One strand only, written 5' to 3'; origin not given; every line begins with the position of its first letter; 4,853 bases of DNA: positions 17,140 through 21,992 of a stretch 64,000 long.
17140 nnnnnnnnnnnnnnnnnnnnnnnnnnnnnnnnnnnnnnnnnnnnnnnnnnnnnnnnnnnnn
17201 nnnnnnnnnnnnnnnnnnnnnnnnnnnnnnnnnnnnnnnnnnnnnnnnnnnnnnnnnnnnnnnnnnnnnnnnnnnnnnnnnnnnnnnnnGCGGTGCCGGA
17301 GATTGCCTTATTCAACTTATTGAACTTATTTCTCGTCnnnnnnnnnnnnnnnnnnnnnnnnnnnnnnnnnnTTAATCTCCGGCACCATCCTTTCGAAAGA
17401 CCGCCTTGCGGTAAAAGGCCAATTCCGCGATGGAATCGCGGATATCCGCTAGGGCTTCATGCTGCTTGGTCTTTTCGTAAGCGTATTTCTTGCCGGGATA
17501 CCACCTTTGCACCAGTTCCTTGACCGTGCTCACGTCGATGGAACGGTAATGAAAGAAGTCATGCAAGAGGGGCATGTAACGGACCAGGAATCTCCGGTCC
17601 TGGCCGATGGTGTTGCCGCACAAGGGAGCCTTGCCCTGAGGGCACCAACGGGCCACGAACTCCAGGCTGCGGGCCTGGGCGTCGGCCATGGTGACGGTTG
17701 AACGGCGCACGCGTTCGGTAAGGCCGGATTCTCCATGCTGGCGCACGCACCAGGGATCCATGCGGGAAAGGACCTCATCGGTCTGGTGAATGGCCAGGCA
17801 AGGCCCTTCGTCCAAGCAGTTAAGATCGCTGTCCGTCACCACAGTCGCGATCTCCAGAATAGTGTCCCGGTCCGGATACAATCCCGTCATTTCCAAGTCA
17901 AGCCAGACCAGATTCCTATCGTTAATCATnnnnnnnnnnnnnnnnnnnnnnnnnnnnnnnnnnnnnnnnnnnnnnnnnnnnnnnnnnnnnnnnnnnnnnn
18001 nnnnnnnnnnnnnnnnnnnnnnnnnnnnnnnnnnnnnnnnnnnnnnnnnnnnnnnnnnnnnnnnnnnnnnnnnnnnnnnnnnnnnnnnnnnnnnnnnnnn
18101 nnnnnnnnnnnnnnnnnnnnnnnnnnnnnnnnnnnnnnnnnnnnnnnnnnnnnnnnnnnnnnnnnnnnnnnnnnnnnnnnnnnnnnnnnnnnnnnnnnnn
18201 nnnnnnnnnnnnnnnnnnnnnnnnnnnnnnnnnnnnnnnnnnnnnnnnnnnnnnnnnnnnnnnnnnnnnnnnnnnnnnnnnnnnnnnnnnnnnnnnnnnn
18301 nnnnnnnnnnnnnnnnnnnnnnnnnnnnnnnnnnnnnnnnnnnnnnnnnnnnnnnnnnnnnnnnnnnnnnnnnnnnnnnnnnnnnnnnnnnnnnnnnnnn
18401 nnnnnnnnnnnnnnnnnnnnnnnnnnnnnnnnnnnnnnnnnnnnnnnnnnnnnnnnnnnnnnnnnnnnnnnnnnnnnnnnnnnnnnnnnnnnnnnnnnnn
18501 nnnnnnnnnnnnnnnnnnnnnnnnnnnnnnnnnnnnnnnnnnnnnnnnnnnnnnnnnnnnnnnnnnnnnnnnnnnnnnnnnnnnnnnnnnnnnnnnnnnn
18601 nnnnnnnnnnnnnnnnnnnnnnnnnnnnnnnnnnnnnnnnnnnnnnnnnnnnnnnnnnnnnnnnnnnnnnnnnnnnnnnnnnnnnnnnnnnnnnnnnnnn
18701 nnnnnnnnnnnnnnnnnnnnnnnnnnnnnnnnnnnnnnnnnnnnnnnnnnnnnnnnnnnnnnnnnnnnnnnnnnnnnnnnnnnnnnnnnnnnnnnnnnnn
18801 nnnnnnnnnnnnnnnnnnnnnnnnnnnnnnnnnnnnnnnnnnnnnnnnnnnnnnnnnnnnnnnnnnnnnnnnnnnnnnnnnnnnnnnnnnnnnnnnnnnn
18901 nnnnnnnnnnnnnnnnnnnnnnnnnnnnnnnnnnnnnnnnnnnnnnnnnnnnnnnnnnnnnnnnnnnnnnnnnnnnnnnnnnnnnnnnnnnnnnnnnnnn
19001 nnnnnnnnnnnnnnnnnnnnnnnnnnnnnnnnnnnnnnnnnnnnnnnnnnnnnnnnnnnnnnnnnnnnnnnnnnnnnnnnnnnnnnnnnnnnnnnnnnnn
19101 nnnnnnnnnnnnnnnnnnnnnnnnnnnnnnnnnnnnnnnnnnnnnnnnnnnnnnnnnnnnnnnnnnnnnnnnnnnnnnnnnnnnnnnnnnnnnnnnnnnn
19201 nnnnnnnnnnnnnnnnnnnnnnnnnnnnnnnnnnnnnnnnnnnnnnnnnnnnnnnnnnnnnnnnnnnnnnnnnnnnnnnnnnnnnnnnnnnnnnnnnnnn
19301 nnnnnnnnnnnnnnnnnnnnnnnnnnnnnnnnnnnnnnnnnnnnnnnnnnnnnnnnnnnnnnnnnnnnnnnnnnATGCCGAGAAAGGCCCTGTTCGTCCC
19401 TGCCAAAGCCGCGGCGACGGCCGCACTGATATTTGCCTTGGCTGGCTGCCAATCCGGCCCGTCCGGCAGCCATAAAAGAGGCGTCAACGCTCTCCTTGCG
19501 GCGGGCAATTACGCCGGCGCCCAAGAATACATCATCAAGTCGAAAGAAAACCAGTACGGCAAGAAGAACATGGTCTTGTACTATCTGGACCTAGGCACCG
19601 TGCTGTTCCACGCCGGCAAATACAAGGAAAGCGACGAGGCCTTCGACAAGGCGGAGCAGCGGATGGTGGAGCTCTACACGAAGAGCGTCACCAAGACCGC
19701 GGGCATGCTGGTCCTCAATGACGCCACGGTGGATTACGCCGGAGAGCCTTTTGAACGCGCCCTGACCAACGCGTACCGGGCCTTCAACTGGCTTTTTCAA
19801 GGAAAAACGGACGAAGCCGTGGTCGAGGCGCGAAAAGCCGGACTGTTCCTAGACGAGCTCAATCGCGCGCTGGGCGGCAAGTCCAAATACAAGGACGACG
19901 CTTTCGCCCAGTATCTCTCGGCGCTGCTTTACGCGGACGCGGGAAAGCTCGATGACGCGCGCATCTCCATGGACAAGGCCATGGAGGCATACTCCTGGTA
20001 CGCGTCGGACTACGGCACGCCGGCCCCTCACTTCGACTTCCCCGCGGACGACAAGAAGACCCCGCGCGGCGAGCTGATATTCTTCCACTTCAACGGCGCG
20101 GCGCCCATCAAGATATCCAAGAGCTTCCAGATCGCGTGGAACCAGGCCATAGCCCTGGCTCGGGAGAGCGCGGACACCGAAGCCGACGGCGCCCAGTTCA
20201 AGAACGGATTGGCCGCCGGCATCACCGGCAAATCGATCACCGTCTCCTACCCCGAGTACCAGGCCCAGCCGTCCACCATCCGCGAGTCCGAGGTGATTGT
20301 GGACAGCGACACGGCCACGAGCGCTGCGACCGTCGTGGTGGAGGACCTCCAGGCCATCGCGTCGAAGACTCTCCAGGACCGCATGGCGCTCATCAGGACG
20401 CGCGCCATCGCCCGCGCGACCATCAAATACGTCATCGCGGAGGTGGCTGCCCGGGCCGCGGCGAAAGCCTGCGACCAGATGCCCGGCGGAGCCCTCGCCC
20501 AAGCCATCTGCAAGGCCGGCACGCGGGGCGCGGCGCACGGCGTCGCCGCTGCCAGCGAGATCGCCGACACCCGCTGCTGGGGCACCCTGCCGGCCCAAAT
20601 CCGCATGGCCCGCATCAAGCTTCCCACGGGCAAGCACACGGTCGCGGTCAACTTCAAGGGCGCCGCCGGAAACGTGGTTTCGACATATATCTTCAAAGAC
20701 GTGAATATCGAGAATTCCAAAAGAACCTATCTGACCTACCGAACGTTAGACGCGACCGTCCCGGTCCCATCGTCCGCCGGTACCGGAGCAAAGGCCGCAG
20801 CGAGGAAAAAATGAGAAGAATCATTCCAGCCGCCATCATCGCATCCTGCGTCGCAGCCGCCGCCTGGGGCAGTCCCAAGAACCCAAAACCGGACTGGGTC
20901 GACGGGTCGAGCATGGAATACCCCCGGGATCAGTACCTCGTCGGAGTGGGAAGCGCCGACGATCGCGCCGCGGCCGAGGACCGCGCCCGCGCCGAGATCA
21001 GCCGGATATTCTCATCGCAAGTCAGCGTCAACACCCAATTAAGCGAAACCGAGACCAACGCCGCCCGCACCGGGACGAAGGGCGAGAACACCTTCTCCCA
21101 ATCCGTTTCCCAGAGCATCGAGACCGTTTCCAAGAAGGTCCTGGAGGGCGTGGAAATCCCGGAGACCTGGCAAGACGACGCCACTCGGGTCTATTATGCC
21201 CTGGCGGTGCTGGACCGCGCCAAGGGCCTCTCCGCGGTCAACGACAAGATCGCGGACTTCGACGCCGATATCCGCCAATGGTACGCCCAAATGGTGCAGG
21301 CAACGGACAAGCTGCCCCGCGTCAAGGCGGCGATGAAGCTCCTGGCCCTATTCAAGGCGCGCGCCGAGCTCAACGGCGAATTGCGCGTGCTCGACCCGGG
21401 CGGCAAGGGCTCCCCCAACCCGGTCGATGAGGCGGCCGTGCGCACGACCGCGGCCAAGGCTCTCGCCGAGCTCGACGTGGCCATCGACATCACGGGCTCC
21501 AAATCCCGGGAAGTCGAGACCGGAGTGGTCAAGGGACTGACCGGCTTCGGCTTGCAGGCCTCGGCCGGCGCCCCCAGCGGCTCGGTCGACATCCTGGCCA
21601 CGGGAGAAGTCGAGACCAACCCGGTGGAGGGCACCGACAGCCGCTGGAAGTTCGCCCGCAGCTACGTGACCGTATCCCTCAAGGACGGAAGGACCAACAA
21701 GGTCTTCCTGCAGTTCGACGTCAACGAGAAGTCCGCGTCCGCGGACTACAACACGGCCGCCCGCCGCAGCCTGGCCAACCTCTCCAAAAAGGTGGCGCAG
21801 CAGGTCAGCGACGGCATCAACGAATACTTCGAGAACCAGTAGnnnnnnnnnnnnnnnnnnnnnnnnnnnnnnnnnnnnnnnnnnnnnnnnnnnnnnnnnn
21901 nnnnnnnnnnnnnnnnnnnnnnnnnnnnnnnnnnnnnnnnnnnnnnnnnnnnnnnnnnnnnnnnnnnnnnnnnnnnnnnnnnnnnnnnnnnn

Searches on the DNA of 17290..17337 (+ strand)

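Call 75: build_rna_model(alignment_id=A2, structure=none)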
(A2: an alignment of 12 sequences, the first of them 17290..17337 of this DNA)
Model R1 built from alignment A2 (12 sequences, 48 columns); structure: none (sequence only).
model positions 48; base pairs 0; branch points 0; effective number of sequences 12; information 0.984 bits per position. No base pairs: searches with it score sequence only.

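Call 76: search_with_rna_model(model_id=R1, sources=[window, L083, L084, L086, L097, L098, L099, L100, L101, L103, L081, L082, L026, L042, L045, L055, L024, L028, L050, L046], max_evalue=10)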
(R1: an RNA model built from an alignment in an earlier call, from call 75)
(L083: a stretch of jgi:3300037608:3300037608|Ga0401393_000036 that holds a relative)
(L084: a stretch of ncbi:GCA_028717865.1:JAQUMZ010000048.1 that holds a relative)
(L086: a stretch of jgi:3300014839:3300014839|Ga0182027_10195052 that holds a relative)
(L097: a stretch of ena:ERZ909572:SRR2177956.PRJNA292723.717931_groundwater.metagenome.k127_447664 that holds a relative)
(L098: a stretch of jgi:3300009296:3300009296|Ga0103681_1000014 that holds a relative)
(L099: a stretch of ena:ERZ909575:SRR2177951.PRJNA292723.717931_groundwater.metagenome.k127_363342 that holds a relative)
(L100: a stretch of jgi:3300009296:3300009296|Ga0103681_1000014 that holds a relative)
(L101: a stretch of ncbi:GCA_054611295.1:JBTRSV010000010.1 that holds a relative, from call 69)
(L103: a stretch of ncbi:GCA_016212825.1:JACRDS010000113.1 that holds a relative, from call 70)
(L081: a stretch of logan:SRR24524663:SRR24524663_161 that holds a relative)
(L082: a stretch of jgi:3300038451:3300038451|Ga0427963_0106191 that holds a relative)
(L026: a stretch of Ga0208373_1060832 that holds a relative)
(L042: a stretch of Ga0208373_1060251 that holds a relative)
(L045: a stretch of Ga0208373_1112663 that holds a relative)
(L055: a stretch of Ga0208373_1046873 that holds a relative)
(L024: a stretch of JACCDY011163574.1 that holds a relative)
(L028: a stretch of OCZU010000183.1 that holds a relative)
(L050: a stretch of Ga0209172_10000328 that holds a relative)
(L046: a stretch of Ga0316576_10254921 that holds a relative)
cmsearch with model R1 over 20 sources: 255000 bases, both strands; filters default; matches with E-value up to 10: 18.
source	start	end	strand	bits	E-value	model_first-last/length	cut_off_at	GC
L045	802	844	-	51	2.8e-14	3-45/48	-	0.44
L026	441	484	-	48.9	1.2e-13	2-45/48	-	0.41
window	63258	63302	-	48.1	2.2e-13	2-46/48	-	0.47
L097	11294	11338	-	48.1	2.2e-13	2-46/48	-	0.47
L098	11294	11338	-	48.1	2.2e-13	2-46/48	-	0.47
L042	1083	1127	-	47.7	3e-13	2-46/48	-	0.44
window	17344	17387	-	47.3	4.1e-13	2-45/48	-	0.36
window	39773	39813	+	46.9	5.3e-13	3-43/48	-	0.41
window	41856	41899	-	45.7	1.2e-12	2-45/48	-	0.45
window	17291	17335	+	45.2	1.8e-12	2-46/48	-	0.42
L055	1597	1641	+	43.9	4.8e-12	2-46/48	-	0.47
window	40575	40619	-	43.6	5.8e-12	2-46/48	-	0.56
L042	979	1021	+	43.2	7.8e-12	2-44/48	-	0.44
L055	1649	1684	-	33.4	9.6e-09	2-37/48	-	0.44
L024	893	923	+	31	5.1e-08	2-32/48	-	0.48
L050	2806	2839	+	26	1.9e-06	2-35/48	-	0.5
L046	452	484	-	22.1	3.4e-05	2-34/48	-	0.58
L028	6885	6919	-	17.7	0.00082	2-36/48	-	0.43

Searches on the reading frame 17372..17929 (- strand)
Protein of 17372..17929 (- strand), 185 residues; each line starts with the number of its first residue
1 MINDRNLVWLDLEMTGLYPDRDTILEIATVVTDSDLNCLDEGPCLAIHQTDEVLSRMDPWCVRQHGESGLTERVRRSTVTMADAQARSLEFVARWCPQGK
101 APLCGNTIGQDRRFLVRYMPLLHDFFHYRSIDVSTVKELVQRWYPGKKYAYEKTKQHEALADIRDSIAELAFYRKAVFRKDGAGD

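Call 67: find_homologous_proteins(query=window:17372-17929:-, max_evalue=1e-40)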
Query window:17372-17929:- (185 aa): 7907 proteins with E <= 1e-40 among 8000 candidates; the best 120 are listed.
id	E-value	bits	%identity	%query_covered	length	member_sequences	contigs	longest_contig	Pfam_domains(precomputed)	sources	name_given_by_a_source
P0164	1.8e-123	427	100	100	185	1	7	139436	PF00929.32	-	-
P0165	7.4e-97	340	82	97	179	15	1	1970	PF00929.32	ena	-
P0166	2.3e-94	332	79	97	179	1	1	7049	PF00929.32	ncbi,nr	ncbi:MAG: oligoribonuclease [Elusimicrobia bacterium]|nr:oligoribonuclease [Elusimicrobiota bacteriu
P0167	2.6e-94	332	78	97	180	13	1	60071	PF00929.32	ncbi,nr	ncbi:MAG: oligoribonuclease [Elusimicrobia bacterium]|nr:oligoribonuclease [Elusimicrobiota bacteriu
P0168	2.6e-93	328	78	97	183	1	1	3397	PF00929.32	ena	-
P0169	6.0e-93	327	77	97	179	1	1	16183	PF00929.32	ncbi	-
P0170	1.0e-92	327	79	97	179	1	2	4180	PF00929.32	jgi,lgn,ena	-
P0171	2.3e-92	325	78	96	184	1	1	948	PF00929.32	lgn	-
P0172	9.0e-92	323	77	97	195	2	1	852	PF00929.32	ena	-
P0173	9.7e-92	323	77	97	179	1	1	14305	PF00929.32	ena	-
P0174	1.1e-91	323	76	97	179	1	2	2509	PF00929.32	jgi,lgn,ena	-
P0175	2.4e-91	322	77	97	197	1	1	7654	PF00929.32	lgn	-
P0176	2.9e-91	322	77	97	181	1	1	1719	PF00929.32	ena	-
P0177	5.1e-91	321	78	97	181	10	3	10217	PF00929.32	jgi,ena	-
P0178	5.5e-91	321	76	97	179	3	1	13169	PF00929.32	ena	-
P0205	2.9e-87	309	72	100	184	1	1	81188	PF00929.32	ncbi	ncbi:MAG: oligoribonuclease [Elusimicrobiota bacterium]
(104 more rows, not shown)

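Call 69: find_encoding_contigs(protein=P0205, flank=10000, max_places=2)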
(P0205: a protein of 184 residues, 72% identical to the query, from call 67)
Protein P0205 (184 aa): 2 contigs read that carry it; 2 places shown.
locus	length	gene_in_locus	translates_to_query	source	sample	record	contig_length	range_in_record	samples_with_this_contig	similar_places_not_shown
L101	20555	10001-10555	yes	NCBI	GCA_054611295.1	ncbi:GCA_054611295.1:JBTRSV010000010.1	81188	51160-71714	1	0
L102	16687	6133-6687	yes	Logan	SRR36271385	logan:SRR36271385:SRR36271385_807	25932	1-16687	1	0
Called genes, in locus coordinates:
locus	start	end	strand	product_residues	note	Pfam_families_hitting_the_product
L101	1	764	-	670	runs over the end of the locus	PF00270:DEAD (weak), PF04851:ResIII, PF17757:UvrB_inter, PF27431:UvrB_3rd, PF00271:Helicase_C, PF12344:UvrB, PF02151:UVR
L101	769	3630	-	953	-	PF02463:SMC_N (faint), PF13191:AAA_16 (faint), PF13304:AAA_21 (faint), PF13555:AAA_29 (faint), PF20703:nSTAND1 (faint), PF17760:UvrA_inter, PF17755:UvrA_DNA-bind, PF00005:ABC_tran (weak)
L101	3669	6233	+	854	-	PF05170:AsmA, PF05359:DUF748, PF13116:YhdP (faint)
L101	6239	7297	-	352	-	PF02169:LPP20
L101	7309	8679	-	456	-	-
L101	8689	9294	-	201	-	PF13036:LpoB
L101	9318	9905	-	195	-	-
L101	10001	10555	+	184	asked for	PF00929:RNase_T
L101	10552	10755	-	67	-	PF00313:CSD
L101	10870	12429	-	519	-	-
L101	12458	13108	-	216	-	-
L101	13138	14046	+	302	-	PF01565:FAD_binding_4, PF02873:MurB_C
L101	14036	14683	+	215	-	-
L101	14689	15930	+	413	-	PF02491:SHS2_FTSA, PF06723:MreB_Mbl (weak), PF14450:FtsA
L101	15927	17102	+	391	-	PF00091:Tubulin, PF12327:FtsZ_C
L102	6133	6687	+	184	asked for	PF00929:RNase_T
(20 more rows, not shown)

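Call 70: find_encoding_contigs(protein=P0167, flank=10000, max_places=2)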
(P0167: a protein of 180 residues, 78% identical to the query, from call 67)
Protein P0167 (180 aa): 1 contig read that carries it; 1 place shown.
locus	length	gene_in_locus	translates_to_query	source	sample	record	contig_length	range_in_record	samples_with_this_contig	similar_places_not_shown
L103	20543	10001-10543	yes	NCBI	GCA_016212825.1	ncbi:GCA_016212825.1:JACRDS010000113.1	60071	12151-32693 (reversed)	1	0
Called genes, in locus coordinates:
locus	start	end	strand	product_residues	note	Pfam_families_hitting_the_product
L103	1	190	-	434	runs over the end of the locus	PF00877:NLPC_P60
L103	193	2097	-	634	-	PF00089:Trypsin, PF13365:Trypsin_2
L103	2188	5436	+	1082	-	PF05170:AsmA, PF05359:DUF748, PF27051:TamB_N (faint), PF13116:YhdP (weak)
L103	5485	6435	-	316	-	-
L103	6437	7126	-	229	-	PF02169:LPP20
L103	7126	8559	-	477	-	-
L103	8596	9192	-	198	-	PF13036:LpoB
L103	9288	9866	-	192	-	-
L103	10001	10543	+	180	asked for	PF00929:RNase_T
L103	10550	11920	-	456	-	PF13857:Ank_5 (faint), PF00023:Ank (faint), PF13606:Ank_3 (faint), PF13637:Ank_4 (weak), PF12796:Ank_2 (weak), PF00656:Peptidase_C14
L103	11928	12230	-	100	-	-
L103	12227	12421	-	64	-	-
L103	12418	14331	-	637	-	PF13292:DXP_synthase_N, PF00456:Transketolase_N (weak), PF02779:Transket_pyr, PF02780:Transketolase_C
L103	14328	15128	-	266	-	PF00348:polyprenyl_synt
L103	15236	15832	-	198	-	PF01048:PNP_UDP_1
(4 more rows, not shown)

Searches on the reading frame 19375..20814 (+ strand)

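Call 53: search_protein_families(library=pfam, proteins=[window:19375-20814:+], max_evalue=0.001)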
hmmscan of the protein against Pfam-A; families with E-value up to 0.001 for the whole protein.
window:19375-20814:+ (479 aa): 2 families
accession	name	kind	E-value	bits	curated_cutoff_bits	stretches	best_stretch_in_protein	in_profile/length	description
PF13424.12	TPR_12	-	3.5e-06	27.6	30.1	0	39-94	12-72/77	Tetratricopeptide repeat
PF07719.23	TPR_2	-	0.00027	21.3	27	0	69-94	3-28/34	Tetratricopeptide repeat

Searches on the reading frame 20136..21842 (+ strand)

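Call 53: search_protein_families(library=pfam, proteins=[window:20136-21842:+], max_evalue=0.001)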
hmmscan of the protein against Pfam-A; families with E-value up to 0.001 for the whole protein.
window:20136-21842:+ (568 aa): 1 family
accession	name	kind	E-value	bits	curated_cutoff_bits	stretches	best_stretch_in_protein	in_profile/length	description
PF02169.21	LPP20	-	3.3e-16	59.9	25.9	1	252-360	1-97/97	LPP20 lipoprotein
